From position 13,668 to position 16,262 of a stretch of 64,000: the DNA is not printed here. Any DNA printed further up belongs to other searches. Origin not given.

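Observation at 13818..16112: ABC importer with binding-domain halves in a shifted order (C-part | full SBD | N-part | permease)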

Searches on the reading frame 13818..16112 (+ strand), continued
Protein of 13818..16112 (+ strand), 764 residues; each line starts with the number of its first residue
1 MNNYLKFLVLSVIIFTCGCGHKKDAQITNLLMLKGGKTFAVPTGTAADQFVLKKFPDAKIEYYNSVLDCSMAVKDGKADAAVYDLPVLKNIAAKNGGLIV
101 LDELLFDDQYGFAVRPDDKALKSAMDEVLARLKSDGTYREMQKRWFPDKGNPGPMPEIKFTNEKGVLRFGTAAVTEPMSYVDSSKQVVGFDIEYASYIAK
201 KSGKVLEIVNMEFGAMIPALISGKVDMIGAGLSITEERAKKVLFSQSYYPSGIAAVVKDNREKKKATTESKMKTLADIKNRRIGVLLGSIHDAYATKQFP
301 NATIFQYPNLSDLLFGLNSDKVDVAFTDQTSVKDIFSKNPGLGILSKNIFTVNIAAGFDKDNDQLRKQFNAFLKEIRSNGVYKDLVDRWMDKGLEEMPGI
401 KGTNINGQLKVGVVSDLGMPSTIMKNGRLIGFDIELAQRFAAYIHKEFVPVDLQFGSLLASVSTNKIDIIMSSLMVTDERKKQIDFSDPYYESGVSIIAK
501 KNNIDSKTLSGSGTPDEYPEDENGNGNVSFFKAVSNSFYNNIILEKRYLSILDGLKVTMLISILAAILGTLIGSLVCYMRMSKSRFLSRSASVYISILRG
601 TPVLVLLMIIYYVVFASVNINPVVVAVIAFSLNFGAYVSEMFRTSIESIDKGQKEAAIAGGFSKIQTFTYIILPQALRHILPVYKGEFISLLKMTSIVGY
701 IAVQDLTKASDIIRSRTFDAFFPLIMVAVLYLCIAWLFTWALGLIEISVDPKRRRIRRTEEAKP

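Call 7: find_homologous_proteins(query=window:13818-16112:+, max_evalue=1e-20)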
Query window:13818-16112:+ (764 aa): 935 proteins with E <= 1e-20 among 8000 candidates; the best 120 are listed.
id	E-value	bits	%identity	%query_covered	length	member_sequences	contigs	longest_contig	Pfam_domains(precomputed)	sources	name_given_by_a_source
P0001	0.0e+0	1602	94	100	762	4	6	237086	PF00497.26,PF00528.28,PF10613.15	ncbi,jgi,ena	ncbi:MAG: ABC transporter permease subunit [Bacteroidota bacterium]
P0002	0.0e+0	1585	66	64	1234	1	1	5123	PF00497.26,PF00528.28,PF12974.13,PF10613.15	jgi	jgi:polar amino acid transport system substrate-binding protein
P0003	0.0e+0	1584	65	66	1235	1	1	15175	PF00497.26,PF00528.28,PF10613.15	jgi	-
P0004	0.0e+0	1581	64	66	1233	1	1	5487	PF00497.26,PF00528.28,PF12974.13,PF10613.15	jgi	jgi:polar amino acid transport system substrate-binding protein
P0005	0.0e+0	1573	66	66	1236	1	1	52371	PF00497.26,PF00528.28,PF10613.15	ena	-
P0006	0.0e+0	1565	93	100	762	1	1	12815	PF00497.26,PF00528.28,PF10613.15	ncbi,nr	ncbi:MAG: ABC transporter permease subunit [Bacteroidetes bacterium]|nr:ABC transporter permease sub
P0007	0.0e+0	1565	63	65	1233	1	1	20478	PF00497.26,PF00528.28,PF12974.13,PF10613.15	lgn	-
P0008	0.0e+0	1562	48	95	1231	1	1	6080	PF00497.26,PF00528.28,PF10613.15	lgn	-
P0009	0.0e+0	1557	80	69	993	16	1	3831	PF00497.26,PF00528.28,PF12974.13,PF10613.15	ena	-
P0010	0.0e+0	1530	64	64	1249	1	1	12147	PF00497.26,PF00528.28,PF12974.13,PF10613.15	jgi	jgi:polar amino acid transport system substrate-binding protein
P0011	0.0e+0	1525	48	95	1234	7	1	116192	PF00497.26,PF00528.28,PF10613.15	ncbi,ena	-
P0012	0.0e+0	1516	48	98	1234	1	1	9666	PF00497.26,PF00528.28,PF10613.15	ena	-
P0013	0.0e+0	1511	49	95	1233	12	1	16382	PF00497.26,PF00528.28,PF10613.15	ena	-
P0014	0.0e+0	1509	48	95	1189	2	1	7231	PF00497.26,PF00528.28,PF10613.15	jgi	jgi:polar amino acid transport system substrate-binding protein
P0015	0.0e+0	1503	48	95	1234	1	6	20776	PF00497.26,PF00528.28,PF10613.15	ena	-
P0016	0.0e+0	1502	46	97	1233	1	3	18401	PF00497.26,PF00528.28,PF09084.17,PF10613.15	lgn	-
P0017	0.0e+0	1496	48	95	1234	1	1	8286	PF00497.26,PF00528.28,PF10613.15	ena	-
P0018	0.0e+0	1494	48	95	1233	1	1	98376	PF00497.26,PF00528.28,PF12974.13,PF10613.15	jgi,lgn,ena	-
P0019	0.0e+0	1485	49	93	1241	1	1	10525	PF00497.26,PF00528.28,PF10613.15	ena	-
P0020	0.0e+0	1482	48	95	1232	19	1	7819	PF00497.26,PF00528.28,PF10613.15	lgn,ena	-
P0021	0.0e+0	1479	48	95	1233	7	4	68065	PF00497.26,PF00528.28,PF10613.15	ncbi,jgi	-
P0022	0.0e+0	1420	79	62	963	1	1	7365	PF00497.26,PF00528.28,PF10613.15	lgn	-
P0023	0.0e+0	1351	65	70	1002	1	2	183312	PF00497.26,PF00528.28,PF10613.15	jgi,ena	-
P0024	0.0e+0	1342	69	64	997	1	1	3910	PF00497.26,PF00528.28,PF10613.15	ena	-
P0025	0.0e+0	1323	45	95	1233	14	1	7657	PF00497.26,PF00528.28,PF10613.15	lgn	-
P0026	0.0e+0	1314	47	95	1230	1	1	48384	PF00497.26,PF00528.28,PF10613.15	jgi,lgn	-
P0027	0.0e+0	1310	66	66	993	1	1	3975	PF00497.26,PF00528.28,PF12974.13,PF10613.15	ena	-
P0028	0.0e+0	1305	77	100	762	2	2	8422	PF00497.26,PF00528.28,PF10613.15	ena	-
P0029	0.0e+0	1304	45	97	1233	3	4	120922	PF00497.26,PF00528.28,PF10613.15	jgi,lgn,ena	-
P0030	0.0e+0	1304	68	66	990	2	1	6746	PF00497.26,PF00528.28,PF12974.13,PF10613.15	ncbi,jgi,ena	ncbi:MAG: ABC transporter permease subunit [Candidatus Neomarinimicrobiota bacterium]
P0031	0.0e+0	1304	67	66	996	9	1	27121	PF00497.26,PF00528.28,PF10613.15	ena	-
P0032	0.0e+0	1300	65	63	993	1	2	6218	PF00497.26,PF00528.28,PF12974.13,PF10613.15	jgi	jgi:polar amino acid transport system substrate-binding protein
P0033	0.0e+0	1298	67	66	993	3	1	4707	PF00497.26,PF00528.28,PF10613.15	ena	-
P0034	0.0e+0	1297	47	96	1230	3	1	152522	PF00497.26,PF00528.28,PF12974.13,PF10613.15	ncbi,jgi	-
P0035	0.0e+0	1296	65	65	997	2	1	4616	PF00497.26,PF00528.28,PF12974.13,PF10613.15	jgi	-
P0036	0.0e+0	1293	45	95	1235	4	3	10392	PF00497.26,PF00528.28,PF09084.17,PF12974.13,PF10613.15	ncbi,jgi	-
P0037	0.0e+0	1292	69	65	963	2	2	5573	PF00497.26,PF00528.28,PF12974.13,PF10613.15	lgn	-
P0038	0.0e+0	1291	64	65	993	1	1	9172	PF00497.26,PF00528.28,PF12974.13,PF10613.15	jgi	jgi:polar amino acid transport system substrate-binding protein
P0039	0.0e+0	1290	64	67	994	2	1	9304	PF00497.26,PF00528.28,PF12974.13,PF10613.15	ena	-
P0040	0.0e+0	1285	64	66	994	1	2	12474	PF00497.26,PF00528.28,PF12974.13,PF10613.15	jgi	jgi:polar amino acid transport system substrate-binding protein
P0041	0.0e+0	1284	64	66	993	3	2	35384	PF00497.26,PF00528.28,PF10613.15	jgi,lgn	-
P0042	0.0e+0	1283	66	66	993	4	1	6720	PF00497.26,PF00528.28,PF10613.15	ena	-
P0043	0.0e+0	1280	52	94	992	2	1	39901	PF00497.26,PF00528.28,PF10613.15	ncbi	-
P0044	0.0e+0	1278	77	100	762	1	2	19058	PF00497.26,PF00528.28,PF10613.15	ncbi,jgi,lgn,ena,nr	ncbi:MAG: ABC transporter permease subunit [Bacteroidales bacterium]|nr:ABC transporter permease sub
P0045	0.0e+0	1278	66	66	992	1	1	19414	PF00497.26,PF00528.28,PF10613.15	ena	-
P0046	0.0e+0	1277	64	66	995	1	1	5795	PF00497.26,PF00528.28,PF12974.13,PF10613.15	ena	-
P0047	0.0e+0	1276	64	69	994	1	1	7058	PF00497.26,PF00528.28,PF10613.15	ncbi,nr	ncbi:MAG: ABC transporter permease subunit [Bacteroidia bacterium]|nr:ABC transporter permease subun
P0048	0.0e+0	1275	64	67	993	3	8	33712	PF00497.26,PF00528.28,PF10613.15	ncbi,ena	-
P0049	0.0e+0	1275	51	94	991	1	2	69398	PF00497.26,PF00528.28,PF10613.15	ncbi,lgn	-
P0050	0.0e+0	1274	76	100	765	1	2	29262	PF00497.26,PF00528.28,PF10613.15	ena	-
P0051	0.0e+0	1273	63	67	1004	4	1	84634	PF00497.26,PF00528.28,PF12974.13,PF10613.15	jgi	jgi:polar amino acid transport system substrate-binding protein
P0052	0.0e+0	1269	45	95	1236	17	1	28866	PF00497.26,PF00528.28,PF10613.15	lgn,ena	-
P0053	0.0e+0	1267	66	66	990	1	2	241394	PF00497.26,PF00528.28,PF10613.15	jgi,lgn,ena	-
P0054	0.0e+0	1264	52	94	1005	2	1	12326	PF00497.26,PF00528.28,PF10613.15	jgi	-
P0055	0.0e+0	1261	65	66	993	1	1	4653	PF00497.26,PF00528.28,PF10613.15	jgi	-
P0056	0.0e+0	1260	67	66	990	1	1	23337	PF00497.26,PF00528.28,PF12974.13,PF10613.15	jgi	jgi:polar amino acid transport system substrate-binding protein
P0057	0.0e+0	1260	62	67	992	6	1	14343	PF00497.26,PF00528.28,PF10613.15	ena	-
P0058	0.0e+0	1259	75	100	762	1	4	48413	PF00497.26,PF00528.28,PF10613.15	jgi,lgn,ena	-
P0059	0.0e+0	1258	63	64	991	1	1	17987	PF00497.26,PF00528.28,PF12974.13,PF10613.15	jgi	jgi:polar amino acid transport system substrate-binding protein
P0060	0.0e+0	1257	47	95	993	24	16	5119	PF00497.26,PF00528.28,PF10613.15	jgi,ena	jgi:polar amino acid transport system substrate-binding protein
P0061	0.0e+0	1256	64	66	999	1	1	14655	PF00497.26,PF00528.28,PF10613.15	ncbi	-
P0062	0.0e+0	1253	74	100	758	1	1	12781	PF00497.26,PF00528.28,PF10613.15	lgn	-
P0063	0.0e+0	1253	67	64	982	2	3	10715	PF00497.26,PF00528.28,PF10613.15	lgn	-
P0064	0.0e+0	1250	74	100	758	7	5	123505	PF00497.26,PF00528.28,PF10613.15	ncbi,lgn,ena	-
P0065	0.0e+0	1249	75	100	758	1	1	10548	PF00497.26,PF00528.28,PF10613.15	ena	-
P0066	0.0e+0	1249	63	65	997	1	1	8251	PF00497.26,PF00528.28,PF10613.15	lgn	-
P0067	0.0e+0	1248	76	100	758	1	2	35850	PF00497.26,PF00528.28,PF10613.15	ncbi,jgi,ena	jgi:polar amino acid transport system substrate-binding protein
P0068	0.0e+0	1247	63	65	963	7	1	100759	PF00497.26,PF00528.28,PF10613.15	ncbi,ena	-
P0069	0.0e+0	1247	62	66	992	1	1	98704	PF00497.26,PF00528.28,PF10613.15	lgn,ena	-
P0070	0.0e+0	1246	64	64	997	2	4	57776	PF00497.26,PF00528.28,PF10613.15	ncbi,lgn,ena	-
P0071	0.0e+0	1245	65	64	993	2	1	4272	PF00497.26,PF00528.28,PF10613.15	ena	-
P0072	0.0e+0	1244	63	64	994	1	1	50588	PF00497.26,PF00528.28,PF12974.13,PF10613.15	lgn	-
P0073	0.0e+0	1244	48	94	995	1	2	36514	PF00497.26,PF00528.28,PF12974.13,PF10613.15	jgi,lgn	-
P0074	0.0e+0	1243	64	65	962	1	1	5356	PF00497.26,PF00528.28,PF10613.15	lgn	-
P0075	0.0e+0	1242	47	97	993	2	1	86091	PF00497.26,PF00528.28,PF10613.15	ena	-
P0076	0.0e+0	1242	62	66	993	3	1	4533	PF00497.26,PF00528.28,PF10613.15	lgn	-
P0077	0.0e+0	1242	73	100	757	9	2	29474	PF00497.26,PF00528.28,PF10613.15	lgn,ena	-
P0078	0.0e+0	1241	74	99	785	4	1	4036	PF00497.26,PF00528.28,PF10613.15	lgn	-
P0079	0.0e+0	1240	62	66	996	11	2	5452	PF00497.26,PF00528.28,PF10613.15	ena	-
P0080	0.0e+0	1240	62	65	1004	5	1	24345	PF00497.26,PF00528.28,PF10613.15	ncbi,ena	-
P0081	0.0e+0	1239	74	99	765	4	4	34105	PF00497.26,PF00528.28,PF10613.15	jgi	jgi:polar amino acid transport system substrate-binding protein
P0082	0.0e+0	1238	66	66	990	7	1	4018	PF00497.26,PF00528.28,PF12974.13,PF10613.15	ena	-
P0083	0.0e+0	1237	62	66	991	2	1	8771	PF00497.26,PF00528.28,PF10613.15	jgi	jgi:polar amino acid transport system substrate-binding protein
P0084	0.0e+0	1237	61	66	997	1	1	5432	PF00497.26,PF00528.28,PF10613.15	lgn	-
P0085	0.0e+0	1237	62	68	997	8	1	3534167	PF00497.26,PF00528.28,PF10613.15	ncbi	-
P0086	0.0e+0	1236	64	66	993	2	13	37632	PF00497.26,PF00528.28,PF12974.13,PF10613.15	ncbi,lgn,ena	-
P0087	0.0e+0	1235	74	98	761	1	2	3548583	PF00497.26,PF00528.28,PF10613.15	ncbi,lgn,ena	-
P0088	0.0e+0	1235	66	64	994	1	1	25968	PF00497.26,PF00528.28,PF10613.15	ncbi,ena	-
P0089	0.0e+0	1234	50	95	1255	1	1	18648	PF00497.26,PF00528.28,PF12974.13,PF10613.15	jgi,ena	-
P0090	0.0e+0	1234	60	66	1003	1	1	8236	PF00497.26,PF00528.28,PF10613.15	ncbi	-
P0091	0.0e+0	1233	74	98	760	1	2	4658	PF00497.26,PF00528.28,PF10613.15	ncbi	ncbi:MAG: ABC transporter permease subunit [Bacteroidota bacterium]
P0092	0.0e+0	1232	61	66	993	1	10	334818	PF00497.26,PF00528.28,PF12974.13,PF10613.15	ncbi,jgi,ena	-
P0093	0.0e+0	1231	48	95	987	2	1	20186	PF00497.26,PF00528.28,PF12974.13,PF10613.15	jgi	jgi:polar amino acid transport system substrate-binding protein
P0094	0.0e+0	1230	45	95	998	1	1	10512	PF00497.26,PF00528.28,PF10613.15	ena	-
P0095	0.0e+0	1228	48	95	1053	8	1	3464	PF00497.26,PF00528.28,PF10613.15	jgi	jgi:polar amino acid transport system substrate-binding protein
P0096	0.0e+0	1227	64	63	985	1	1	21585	PF00497.26,PF00528.28,PF10613.15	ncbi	-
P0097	0.0e+0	1226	60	72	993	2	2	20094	PF00497.26,PF00528.28,PF10613.15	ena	-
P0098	0.0e+0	1226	65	66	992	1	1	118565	PF00497.26,PF00528.28,PF10613.15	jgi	-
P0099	0.0e+0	1225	46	95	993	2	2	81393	PF00497.26,PF00528.28,PF09084.17,PF12974.13,PF10613.15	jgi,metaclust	metaclust:\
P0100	0.0e+0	1223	47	95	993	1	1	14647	PF00497.26,PF00528.28,PF12974.13,PF10613.15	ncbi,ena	-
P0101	0.0e+0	1220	59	67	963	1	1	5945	PF00497.26,PF00528.28,PF12974.13,PF10613.15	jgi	jgi:polar amino acid transport system substrate-binding protein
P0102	0.0e+0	1220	61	67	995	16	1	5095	PF00497.26,PF00528.28,PF12974.13,PF10613.15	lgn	-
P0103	0.0e+0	1218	48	95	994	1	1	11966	PF00497.26,PF00528.28,PF10613.15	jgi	jgi:polar amino acid transport system substrate-binding protein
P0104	0.0e+0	1215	74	98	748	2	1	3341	PF00497.26,PF00528.28,PF10613.15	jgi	jgi:polar amino acid transport system substrate-binding protein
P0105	0.0e+0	1214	65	63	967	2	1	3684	PF00497.26,PF00528.28,PF10613.15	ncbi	ncbi:MAG: ABC transporter permease subunit, partial [Bacteroidales bacterium]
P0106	0.0e+0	1214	60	69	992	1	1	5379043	PF00497.26,PF00528.28,PF12974.13,PF10613.15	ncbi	-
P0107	0.0e+0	1213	62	64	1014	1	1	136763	PF00497.26,PF00528.28,PF10613.15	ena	-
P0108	0.0e+0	1213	72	100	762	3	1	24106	PF00497.26,PF00528.28,PF10613.15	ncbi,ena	ncbi:MAG: ABC transporter substrate-binding protein/permease [Bacteroidota bacterium]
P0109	0.0e+0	1211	64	68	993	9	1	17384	PF00497.26,PF00528.28,PF10613.15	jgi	jgi:polar amino acid transport system substrate-binding protein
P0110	0.0e+0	1211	61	65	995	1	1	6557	PF00497.26,PF00528.28,PF10613.15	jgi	jgi:polar amino acid transport system substrate-binding protein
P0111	0.0e+0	1210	75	96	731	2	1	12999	PF00497.26,PF00528.28,PF10613.15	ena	-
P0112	0.0e+0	1209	61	66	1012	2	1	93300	PF00497.26,PF00528.28,PF10613.15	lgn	-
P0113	0.0e+0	1208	49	95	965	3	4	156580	PF00497.26,PF00528.28,PF12974.13,PF10613.15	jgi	-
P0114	0.0e+0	1207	63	68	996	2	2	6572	PF00497.26,PF00528.28,PF10613.15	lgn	-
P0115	0.0e+0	1205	58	68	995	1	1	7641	PF00497.26,PF00528.28,PF10613.15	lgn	-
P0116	0.0e+0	1197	61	65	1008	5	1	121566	PF00497.26,PF00528.28,PF10613.15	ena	-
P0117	0.0e+0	1194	46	97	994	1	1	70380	PF00497.26,PF00528.28,PF10613.15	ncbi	-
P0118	0.0e+0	1193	72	99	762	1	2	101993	PF00497.26,PF00528.28,PF10613.15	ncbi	ncbi:MAG: ABC transporter permease subunit [Bacteroidota bacterium]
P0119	0.0e+0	1192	58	68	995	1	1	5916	PF00497.26,PF00528.28,PF10613.15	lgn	-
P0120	0.0e+0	1192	46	97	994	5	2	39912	PF00497.26,PF00528.28,PF12974.13,PF10613.15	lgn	-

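Call 23: find_encoding_contigs(protein=P0085, flank=6000, max_places=3)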
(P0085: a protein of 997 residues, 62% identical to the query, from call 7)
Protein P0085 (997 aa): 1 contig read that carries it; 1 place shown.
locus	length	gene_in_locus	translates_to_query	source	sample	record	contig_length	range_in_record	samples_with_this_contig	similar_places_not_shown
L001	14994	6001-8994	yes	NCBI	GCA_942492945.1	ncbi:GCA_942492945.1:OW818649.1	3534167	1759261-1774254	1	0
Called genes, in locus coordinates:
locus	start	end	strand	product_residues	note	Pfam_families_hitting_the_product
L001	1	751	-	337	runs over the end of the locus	PF06580:His_kinase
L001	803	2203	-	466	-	PF00497:SBP_bac_3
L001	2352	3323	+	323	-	PF09084:NMT1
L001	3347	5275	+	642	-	PF02743:dCache_1, PF22673:MCP-like_PDC_1, PF17201:Cache_3-Cache_2, PF00672:HAMP (weak), PF07228:SpoIIE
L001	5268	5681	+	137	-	PF13581:HATPase_c_2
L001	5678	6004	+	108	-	PF01740:STAS, PF13466:STAS_2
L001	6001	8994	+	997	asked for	PF00497:SBP_bac_3, PF10613:Lig_chan-Glu_bd (weak), PF00497:SBP_bac_3, PF10613:Lig_chan-Glu_bd (weak), PF00497:SBP_bac_3, PF00528:BPD_transp_1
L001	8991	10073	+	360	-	PF00005:ABC_tran, PF02463:SMC_N (weak), PF13304:AAA_21 (faint)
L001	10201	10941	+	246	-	PF18917:LiaI-LiaF-like_TM1 (weak), PF22570:LiaF-TM, PF09922:LiaF-like_C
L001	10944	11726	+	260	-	PF04397:LytTR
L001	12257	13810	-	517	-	PF14322:SusD-like_3, PF07980:SusD_RagB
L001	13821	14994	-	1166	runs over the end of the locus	PF07660:STN (faint), PF13715:CarbopepD_reg_2, PF07715:Plug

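Call 24: find_encoding_contigs(protein=P0087, flank=6000, max_places=3)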
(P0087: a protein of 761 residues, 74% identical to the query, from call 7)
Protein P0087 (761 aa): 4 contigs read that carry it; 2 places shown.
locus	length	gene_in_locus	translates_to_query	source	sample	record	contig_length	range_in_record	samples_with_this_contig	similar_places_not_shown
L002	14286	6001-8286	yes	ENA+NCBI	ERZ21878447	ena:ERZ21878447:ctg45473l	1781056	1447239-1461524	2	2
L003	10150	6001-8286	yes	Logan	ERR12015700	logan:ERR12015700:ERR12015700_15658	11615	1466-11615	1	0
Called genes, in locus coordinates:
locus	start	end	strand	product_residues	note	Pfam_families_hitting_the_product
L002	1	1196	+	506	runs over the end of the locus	PF13620:CarboxypepD_reg (weak), PF13715:CarbopepD_reg_2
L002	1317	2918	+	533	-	PF20142:Scaffold, PF03734:YkuD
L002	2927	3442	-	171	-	PF00877:NLPC_P60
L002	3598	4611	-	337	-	PF11288:DUF3089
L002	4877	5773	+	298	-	PF00248:Aldo_ket_red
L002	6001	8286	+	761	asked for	PF00497:SBP_bac_3, PF10613:Lig_chan-Glu_bd (weak), PF00497:SBP_bac_3, PF10613:Lig_chan-Glu_bd, PF00528:BPD_transp_1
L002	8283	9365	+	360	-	PF00005:ABC_tran, PF02463:SMC_N, PF13304:AAA_21 (weak)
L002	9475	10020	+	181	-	-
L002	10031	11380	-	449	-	PF03600:CitMHS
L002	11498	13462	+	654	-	PF03572:Peptidase_S41 (weak), PF18962:Por_Secre_tail (weak)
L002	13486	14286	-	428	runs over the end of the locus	PF00515:TPR_1 (weak)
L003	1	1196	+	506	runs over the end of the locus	PF13620:CarboxypepD_reg (weak), PF13715:CarbopepD_reg_2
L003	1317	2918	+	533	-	PF20142:Scaffold, PF03734:YkuD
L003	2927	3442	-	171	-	PF00877:NLPC_P60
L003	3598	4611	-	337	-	PF11288:DUF3089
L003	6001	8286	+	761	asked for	PF00497:SBP_bac_3, PF10613:Lig_chan-Glu_bd (weak), PF00497:SBP_bac_3, PF10613:Lig_chan-Glu_bd, PF00528:BPD_transp_1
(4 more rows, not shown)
